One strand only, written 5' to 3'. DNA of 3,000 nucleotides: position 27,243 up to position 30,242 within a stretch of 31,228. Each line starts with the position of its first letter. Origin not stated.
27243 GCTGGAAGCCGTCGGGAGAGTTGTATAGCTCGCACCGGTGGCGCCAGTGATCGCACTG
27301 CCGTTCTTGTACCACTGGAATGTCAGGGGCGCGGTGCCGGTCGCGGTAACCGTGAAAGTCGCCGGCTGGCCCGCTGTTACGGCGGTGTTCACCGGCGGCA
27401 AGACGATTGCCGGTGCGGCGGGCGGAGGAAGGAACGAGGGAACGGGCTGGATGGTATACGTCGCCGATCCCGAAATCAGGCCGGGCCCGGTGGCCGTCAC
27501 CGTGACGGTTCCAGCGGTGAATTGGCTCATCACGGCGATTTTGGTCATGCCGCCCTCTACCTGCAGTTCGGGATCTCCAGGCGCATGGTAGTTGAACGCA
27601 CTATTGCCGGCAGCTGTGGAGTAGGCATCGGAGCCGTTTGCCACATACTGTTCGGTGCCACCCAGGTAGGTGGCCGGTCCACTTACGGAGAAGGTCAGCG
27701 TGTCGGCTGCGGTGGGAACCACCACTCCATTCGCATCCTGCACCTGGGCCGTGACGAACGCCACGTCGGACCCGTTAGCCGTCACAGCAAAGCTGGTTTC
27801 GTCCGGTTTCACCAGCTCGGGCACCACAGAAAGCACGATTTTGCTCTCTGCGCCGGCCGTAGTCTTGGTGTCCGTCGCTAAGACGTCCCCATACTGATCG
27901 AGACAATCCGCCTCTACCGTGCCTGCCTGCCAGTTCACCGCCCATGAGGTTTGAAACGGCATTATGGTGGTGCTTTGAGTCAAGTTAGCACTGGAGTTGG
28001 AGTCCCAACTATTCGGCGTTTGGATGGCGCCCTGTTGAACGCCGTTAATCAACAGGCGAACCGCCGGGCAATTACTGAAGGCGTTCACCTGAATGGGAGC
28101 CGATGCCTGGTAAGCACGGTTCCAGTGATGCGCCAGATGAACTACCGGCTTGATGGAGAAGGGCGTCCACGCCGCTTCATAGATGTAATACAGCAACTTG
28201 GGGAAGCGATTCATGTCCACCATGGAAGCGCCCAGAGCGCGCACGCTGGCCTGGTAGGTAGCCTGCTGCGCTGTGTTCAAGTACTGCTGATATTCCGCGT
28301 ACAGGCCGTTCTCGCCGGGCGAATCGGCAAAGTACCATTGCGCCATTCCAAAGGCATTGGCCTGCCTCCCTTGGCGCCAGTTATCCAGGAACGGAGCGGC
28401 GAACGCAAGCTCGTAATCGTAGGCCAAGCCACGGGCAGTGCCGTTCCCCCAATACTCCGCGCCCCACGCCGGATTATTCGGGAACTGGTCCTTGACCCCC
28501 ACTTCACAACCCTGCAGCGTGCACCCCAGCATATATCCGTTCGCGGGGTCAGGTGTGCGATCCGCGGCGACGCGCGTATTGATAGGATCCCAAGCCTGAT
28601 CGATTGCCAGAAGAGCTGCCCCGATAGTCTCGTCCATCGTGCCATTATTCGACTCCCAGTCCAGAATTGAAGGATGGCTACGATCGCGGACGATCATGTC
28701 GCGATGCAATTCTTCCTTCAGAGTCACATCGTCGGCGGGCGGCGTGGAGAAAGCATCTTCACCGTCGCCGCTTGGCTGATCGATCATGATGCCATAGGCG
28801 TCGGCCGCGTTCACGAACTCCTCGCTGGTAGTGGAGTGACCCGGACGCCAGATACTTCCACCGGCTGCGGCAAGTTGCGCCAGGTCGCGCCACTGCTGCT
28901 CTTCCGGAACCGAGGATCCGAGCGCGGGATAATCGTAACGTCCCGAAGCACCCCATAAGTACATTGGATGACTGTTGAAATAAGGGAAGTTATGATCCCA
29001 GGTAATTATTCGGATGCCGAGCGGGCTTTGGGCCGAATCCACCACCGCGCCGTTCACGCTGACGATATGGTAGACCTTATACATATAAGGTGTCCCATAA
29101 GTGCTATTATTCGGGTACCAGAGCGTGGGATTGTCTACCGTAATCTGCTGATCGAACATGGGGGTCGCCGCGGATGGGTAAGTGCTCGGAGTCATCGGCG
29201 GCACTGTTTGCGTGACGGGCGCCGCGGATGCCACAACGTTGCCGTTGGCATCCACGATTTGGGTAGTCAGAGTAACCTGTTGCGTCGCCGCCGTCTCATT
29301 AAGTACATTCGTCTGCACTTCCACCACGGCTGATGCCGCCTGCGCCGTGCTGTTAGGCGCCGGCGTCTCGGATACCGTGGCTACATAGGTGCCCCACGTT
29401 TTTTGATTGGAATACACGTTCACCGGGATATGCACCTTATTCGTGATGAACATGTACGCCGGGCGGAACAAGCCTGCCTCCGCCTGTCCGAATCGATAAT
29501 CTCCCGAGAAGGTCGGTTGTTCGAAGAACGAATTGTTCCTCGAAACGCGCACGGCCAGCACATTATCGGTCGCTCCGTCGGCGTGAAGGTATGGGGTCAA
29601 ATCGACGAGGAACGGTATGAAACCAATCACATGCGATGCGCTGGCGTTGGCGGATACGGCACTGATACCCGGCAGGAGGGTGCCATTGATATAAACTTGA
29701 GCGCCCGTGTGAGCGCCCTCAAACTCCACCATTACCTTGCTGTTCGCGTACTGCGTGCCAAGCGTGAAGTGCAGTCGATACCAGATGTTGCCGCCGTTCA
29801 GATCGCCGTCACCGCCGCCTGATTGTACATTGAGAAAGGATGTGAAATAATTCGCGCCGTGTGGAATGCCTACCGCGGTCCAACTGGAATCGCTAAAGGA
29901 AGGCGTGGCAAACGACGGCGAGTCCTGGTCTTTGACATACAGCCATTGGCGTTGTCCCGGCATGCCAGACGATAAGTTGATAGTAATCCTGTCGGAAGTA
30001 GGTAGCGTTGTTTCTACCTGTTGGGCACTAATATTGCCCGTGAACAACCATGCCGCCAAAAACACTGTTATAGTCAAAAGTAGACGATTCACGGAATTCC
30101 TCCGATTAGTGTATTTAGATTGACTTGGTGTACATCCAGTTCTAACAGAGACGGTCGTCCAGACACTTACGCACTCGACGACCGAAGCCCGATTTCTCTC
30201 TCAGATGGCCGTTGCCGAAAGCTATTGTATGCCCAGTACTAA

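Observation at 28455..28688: GH2 head lacks the canonical acid/base glutamate (WxxxNE becomes WESNNG) but keeps the nucleophile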

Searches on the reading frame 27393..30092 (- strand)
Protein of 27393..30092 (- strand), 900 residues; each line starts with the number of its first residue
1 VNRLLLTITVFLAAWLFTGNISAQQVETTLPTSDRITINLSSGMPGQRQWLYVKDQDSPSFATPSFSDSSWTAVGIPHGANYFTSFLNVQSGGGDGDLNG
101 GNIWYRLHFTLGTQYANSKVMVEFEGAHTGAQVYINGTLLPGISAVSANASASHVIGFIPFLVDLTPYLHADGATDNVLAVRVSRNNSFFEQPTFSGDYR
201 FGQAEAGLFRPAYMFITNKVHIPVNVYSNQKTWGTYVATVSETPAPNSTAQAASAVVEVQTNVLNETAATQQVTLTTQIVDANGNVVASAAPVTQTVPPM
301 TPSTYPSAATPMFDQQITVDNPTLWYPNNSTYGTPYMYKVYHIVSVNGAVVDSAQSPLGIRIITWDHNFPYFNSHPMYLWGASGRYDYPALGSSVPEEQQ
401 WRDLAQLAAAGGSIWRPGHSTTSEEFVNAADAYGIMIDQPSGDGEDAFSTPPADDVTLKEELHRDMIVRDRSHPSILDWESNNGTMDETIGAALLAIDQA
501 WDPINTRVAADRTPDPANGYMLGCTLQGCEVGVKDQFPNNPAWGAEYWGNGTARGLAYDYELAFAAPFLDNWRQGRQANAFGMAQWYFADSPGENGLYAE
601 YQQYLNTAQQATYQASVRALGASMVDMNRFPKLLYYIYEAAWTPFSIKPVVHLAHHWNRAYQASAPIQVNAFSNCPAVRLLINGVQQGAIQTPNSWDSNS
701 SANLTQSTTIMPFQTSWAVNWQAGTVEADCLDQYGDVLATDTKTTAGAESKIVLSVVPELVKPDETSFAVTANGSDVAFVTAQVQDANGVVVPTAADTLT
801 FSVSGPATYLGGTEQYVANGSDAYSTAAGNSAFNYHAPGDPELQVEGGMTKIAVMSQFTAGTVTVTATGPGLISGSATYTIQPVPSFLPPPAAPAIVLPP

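Call 5: search_solved_structures(query=window:27393-30092:-, max_evalue=0.01, show_alignments=4)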
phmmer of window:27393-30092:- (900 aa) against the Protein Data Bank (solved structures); distinct sequences matched with E-value up to 0.01: 99 (the best 60 are shown).
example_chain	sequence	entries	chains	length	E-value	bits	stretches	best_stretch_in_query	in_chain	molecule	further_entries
6hpd_A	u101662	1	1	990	1.2e-66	228.4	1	25-884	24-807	Beta-galactosidase (GH2)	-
7cwd_A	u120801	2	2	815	4.5e-56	193.5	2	62-490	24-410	beta-glalactosidase | beta-galactosidase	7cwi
4ypj_A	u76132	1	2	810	4.5e-51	176.9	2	61-493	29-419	Beta galactosidase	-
8q2h_A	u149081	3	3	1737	1.7e-50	175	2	48-493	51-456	beta-galactosidase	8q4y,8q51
9bey_A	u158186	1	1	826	8.1e-47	162.8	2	49-488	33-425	GH2 beta-galactosidase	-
4cu6_A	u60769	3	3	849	1.6e-44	155.3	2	48-443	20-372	BETA-GALACTOSIDASE | GLYCOSIDE HYDROLASE 2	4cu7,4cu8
4cuc_A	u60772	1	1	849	1.6e-44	155.3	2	48-443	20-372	BETA-GALACTOSIDASE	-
5t98_A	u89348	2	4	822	1.6e-40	142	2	40-488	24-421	Glycoside Hydrolase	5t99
3gm8_A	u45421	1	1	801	2.3e-40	141.5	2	60-488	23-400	Glycoside hydrolase family 2, candidate beta-glycosidase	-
6b6l_A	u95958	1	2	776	5.5e-34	120.4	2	63-485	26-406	Glycosyl hydrolase family 2, sugar binding domain protein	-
7rsk_A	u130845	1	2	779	5.5e-34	120.4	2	63-485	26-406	Glycosyl hydrolase family 2, sugar binding domain protein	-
6ed1_A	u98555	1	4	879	8.4e-28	99.9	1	49-491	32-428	Glycosyl hydrolase family 2, sugar binding domain protein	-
5t9a_A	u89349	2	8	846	1.1e-27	99.5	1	50-444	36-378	Glycoside Hydrolase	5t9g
6qub_B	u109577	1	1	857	9e-27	96.5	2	50-439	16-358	Beta-galactosidase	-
6qub_A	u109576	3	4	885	9.1e-27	96.5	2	50-439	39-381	Beta-galactosidase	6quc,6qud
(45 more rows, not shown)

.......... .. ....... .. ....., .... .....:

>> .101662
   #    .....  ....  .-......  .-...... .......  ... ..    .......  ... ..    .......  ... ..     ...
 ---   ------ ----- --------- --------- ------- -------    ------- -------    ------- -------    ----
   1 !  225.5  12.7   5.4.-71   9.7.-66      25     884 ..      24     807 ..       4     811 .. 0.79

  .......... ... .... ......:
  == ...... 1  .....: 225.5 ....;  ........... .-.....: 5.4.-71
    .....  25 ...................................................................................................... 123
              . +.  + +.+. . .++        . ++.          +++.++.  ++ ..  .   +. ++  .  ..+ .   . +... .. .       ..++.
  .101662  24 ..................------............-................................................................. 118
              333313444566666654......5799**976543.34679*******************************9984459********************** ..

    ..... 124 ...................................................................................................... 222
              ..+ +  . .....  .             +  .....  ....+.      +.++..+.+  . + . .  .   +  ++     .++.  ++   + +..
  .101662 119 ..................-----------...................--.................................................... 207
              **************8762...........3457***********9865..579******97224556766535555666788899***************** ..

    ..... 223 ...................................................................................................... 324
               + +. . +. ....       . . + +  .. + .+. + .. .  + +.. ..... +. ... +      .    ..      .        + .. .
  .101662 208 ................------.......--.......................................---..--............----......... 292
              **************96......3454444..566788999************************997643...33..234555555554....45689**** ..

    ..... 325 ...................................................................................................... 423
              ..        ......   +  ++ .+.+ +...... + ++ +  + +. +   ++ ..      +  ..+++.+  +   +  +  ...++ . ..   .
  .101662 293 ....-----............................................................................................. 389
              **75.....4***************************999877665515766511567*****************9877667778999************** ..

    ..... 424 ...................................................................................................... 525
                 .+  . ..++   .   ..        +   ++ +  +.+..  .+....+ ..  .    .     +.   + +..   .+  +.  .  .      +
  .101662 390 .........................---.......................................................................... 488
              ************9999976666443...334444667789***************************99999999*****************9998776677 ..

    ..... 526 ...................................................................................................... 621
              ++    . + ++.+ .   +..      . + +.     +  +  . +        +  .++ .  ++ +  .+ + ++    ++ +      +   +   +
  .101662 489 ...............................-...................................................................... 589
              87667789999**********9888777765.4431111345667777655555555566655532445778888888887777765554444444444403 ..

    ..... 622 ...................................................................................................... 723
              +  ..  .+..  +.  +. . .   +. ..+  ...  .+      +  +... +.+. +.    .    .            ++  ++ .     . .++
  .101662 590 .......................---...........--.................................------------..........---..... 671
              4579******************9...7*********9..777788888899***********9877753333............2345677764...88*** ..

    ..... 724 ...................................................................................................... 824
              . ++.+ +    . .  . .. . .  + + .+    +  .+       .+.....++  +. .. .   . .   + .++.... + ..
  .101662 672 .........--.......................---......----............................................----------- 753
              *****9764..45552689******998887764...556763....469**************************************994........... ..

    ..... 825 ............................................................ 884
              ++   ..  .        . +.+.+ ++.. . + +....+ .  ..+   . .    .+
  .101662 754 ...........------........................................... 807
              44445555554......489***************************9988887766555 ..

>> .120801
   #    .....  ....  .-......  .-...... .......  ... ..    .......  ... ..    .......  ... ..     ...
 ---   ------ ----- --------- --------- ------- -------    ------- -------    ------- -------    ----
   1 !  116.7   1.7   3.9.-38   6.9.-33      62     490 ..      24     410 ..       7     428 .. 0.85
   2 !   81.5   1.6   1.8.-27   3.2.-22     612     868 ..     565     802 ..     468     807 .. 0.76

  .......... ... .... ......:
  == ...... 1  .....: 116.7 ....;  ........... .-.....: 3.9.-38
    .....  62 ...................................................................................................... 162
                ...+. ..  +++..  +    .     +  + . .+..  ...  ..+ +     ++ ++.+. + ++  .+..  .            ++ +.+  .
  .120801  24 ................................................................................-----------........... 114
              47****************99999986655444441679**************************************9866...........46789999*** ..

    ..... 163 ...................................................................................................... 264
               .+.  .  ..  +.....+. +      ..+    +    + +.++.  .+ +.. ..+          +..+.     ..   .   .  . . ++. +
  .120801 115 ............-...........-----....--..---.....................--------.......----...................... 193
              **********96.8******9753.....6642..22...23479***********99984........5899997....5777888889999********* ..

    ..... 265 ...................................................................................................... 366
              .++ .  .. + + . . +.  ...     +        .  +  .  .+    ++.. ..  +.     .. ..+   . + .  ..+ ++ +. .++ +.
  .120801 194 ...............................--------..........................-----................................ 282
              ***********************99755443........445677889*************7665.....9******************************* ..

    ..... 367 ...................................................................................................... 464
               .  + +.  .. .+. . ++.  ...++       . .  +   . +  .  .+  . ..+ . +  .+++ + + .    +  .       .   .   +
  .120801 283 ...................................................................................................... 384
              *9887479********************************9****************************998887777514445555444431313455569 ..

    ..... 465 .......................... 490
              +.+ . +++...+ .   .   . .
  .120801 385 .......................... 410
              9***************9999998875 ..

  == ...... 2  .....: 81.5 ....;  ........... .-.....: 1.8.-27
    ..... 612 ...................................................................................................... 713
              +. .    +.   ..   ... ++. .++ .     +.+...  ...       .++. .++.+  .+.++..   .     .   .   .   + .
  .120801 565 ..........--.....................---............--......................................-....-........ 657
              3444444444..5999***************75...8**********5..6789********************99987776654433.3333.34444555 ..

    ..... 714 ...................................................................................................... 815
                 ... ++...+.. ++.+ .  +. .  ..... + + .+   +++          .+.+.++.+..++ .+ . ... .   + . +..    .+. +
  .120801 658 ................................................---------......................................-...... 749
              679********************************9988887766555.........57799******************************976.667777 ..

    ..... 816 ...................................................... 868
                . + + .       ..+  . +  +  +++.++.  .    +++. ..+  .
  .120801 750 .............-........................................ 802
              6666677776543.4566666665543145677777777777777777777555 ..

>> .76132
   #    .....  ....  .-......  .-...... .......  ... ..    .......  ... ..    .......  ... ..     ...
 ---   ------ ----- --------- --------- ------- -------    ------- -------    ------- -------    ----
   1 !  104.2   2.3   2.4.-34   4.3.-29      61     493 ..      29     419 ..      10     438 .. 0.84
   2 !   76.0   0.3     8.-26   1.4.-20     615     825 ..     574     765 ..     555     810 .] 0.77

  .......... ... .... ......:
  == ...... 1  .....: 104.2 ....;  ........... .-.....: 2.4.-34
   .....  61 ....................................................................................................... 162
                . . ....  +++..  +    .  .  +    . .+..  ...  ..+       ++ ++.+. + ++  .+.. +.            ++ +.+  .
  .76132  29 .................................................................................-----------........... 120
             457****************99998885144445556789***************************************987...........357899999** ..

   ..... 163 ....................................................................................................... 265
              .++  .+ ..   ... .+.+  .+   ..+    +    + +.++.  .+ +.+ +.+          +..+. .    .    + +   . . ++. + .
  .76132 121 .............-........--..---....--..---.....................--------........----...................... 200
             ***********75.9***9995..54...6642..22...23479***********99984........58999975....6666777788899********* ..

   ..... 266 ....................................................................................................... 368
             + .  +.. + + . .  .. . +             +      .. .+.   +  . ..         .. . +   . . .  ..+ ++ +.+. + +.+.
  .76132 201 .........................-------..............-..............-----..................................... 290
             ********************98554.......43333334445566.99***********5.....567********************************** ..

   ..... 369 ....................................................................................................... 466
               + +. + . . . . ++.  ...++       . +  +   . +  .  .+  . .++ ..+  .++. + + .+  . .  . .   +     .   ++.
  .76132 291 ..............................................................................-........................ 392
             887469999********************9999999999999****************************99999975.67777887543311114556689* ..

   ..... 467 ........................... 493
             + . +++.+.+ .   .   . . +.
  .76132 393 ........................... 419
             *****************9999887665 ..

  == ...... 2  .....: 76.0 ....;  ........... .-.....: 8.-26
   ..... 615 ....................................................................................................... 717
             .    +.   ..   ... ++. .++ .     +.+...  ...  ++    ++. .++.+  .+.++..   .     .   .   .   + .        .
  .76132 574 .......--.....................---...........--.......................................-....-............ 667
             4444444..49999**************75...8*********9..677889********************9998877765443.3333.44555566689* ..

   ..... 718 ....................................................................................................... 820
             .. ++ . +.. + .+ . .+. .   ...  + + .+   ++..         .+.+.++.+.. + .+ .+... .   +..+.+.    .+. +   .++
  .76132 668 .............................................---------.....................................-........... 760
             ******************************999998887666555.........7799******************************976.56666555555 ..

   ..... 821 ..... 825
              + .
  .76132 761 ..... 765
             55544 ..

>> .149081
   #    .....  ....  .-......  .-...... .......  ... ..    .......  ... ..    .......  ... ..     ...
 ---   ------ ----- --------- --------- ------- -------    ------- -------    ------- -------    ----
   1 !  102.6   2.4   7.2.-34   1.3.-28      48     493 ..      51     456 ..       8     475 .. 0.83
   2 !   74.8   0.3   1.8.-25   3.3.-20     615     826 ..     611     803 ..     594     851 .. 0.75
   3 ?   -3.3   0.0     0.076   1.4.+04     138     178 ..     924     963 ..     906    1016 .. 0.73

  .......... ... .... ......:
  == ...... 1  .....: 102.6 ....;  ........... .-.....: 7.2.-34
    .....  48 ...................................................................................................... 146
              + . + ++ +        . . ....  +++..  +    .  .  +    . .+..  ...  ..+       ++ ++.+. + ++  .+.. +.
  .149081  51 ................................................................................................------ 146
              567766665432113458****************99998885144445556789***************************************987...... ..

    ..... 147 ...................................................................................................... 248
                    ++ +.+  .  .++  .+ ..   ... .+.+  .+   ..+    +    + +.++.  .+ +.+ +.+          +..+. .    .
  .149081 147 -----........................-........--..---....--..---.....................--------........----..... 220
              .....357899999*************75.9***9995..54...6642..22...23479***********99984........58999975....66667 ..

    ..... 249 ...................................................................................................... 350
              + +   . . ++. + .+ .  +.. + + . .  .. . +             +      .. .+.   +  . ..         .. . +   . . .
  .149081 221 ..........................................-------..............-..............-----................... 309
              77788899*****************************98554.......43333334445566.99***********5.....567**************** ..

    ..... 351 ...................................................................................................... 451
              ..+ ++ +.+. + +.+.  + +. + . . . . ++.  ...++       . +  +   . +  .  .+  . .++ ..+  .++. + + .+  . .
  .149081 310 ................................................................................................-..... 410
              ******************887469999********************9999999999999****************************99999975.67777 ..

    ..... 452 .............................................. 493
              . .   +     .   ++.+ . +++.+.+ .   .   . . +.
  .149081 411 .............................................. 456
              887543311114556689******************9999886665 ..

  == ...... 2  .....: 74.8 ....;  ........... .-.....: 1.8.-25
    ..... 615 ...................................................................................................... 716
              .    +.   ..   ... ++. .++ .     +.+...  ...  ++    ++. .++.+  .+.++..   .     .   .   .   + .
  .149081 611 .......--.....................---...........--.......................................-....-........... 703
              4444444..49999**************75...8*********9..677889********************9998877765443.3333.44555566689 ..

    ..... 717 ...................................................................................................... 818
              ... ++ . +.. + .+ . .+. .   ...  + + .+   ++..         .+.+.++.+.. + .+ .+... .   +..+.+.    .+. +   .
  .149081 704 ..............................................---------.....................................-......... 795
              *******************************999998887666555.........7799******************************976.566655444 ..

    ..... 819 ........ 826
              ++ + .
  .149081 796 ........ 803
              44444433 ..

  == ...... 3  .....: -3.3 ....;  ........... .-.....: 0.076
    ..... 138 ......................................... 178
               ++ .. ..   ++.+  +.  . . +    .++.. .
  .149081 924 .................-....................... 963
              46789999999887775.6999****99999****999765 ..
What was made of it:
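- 30021..30092 (-): Probable Sec signal peptide (residues 1-24, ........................). The homology to 6HPD starts at residue 25 (call 5).
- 27423..30020 (-): GH2 head (residues 25-890): sugar-binding beta-sandwich, Ig-like domain, TIM barrel, DUF4982 and the GH2 C5 domain. Full-length phmmer match to 6HPD, E 1.2e-66 (call 5).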
